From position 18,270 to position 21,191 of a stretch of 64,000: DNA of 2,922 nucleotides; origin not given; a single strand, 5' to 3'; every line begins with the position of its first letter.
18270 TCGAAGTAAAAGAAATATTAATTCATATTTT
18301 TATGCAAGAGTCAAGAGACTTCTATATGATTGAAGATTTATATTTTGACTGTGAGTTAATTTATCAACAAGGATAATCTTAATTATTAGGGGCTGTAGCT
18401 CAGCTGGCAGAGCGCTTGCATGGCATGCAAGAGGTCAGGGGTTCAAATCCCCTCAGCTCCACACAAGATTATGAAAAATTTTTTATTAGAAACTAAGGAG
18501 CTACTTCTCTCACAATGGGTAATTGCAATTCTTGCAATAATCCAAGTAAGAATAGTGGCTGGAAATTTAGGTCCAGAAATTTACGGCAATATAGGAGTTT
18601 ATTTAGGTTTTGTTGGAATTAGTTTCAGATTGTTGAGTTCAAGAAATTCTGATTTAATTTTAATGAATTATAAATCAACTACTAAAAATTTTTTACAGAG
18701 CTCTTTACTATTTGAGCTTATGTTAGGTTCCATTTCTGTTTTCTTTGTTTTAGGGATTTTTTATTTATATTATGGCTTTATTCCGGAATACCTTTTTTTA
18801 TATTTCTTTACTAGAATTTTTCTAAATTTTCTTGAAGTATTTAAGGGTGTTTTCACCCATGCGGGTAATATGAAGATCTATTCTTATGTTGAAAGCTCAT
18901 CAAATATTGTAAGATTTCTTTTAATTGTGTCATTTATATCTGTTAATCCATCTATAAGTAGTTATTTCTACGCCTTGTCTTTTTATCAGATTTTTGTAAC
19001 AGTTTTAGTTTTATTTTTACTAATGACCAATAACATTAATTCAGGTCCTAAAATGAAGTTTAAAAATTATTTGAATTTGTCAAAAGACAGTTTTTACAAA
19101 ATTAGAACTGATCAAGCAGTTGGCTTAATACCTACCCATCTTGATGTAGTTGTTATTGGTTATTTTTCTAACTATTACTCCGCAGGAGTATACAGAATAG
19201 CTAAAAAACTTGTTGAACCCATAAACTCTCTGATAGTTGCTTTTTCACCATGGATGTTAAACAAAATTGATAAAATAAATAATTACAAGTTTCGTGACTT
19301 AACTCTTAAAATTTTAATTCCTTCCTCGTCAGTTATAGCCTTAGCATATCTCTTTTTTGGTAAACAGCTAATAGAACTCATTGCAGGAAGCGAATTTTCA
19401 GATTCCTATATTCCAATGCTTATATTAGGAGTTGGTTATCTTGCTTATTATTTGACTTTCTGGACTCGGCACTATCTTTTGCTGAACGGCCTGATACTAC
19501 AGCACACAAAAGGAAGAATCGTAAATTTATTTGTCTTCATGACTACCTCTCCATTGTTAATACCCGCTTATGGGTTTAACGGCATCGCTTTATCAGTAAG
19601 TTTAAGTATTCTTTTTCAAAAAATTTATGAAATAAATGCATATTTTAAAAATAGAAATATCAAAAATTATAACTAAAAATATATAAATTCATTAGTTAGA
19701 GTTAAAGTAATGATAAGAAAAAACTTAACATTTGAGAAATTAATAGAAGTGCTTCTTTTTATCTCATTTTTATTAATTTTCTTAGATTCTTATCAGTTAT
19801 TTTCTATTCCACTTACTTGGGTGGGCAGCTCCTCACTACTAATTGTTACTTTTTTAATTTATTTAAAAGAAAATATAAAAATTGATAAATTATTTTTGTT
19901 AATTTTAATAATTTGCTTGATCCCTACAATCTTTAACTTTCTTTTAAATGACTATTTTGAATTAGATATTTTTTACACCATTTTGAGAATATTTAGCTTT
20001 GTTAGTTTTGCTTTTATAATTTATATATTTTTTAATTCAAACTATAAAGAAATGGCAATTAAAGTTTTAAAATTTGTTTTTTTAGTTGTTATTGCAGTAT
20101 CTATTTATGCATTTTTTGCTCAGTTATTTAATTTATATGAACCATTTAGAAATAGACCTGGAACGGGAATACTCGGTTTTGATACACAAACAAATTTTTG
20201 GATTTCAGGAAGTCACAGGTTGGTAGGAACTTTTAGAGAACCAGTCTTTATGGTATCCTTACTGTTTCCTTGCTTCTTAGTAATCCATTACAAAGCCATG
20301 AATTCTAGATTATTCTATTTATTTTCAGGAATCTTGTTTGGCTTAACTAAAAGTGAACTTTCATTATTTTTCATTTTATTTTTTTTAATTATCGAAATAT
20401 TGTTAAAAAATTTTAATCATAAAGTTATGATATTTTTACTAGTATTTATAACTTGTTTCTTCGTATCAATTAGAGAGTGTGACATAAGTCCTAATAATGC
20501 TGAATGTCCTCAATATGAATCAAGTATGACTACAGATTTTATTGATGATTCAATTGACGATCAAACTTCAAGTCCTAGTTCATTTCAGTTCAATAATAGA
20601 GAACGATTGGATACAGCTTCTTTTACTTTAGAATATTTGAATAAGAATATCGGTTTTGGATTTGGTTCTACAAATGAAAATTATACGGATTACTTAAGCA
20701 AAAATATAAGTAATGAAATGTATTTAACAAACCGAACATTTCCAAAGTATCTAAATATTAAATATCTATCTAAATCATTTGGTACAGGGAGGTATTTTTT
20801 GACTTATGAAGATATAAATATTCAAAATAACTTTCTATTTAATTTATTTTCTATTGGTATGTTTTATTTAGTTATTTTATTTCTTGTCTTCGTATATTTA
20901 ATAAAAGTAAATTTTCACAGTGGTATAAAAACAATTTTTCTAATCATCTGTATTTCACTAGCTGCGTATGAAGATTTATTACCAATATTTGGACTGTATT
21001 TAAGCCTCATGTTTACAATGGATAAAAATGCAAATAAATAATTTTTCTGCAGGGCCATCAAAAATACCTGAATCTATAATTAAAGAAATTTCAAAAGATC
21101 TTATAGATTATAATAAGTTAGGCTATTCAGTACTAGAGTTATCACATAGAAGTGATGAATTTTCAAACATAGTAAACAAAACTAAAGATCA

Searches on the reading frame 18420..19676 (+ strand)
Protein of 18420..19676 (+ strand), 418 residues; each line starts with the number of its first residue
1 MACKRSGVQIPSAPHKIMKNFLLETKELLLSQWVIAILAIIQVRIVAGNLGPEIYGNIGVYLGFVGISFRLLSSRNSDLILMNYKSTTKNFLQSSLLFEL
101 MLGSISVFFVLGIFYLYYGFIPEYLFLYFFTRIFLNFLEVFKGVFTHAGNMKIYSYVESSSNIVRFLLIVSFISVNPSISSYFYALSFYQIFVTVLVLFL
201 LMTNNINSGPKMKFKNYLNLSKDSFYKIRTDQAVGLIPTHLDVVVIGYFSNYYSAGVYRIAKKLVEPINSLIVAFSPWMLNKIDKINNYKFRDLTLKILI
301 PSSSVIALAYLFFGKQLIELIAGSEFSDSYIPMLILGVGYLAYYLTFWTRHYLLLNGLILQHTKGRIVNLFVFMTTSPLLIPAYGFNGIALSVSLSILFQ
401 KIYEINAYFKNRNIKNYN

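Call 49: search_protein_families(library=pfam, proteins=[window:18420-19676:+], max_evalue=0.0001)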
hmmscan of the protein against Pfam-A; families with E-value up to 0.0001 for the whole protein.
window:18420-19676:+ (418 aa): 0 families

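Call 54: search_protein_families(library=pfam, proteins=[window:18468-19676:+], max_evalue=1)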
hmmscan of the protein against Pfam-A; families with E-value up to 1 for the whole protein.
window:18468-19676:+ (402 aa): 1 family
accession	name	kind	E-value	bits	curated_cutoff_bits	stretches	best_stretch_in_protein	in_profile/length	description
PF01943.22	Polysacc_synt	-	0.0031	17.4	28.2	1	12-258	8-260/274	Polysaccharide biosynthesis protein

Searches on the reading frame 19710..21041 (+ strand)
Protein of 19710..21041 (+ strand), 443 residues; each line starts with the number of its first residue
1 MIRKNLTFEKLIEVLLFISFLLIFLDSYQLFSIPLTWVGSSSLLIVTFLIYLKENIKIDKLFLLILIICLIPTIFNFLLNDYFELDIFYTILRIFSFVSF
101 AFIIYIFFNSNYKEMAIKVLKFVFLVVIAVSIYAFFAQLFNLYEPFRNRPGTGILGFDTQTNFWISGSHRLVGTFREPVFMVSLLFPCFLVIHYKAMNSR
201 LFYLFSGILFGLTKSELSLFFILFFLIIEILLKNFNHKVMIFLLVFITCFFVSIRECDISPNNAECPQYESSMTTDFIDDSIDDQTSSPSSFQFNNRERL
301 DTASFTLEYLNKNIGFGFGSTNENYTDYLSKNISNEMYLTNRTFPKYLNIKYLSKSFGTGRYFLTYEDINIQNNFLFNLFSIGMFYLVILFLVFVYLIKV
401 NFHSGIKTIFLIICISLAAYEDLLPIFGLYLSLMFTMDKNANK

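Call 49: search_protein_families(library=pfam, proteins=[window:19710-21041:+], max_evalue=0.0001)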
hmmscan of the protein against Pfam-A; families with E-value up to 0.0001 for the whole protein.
window:19710-21041:+ (443 aa): 0 families

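Call 54: search_protein_families(library=pfam, proteins=[window:19710-21041:+], max_evalue=1)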
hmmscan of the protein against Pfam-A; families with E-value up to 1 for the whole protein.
window:19710-21041:+ (443 aa): 0 families
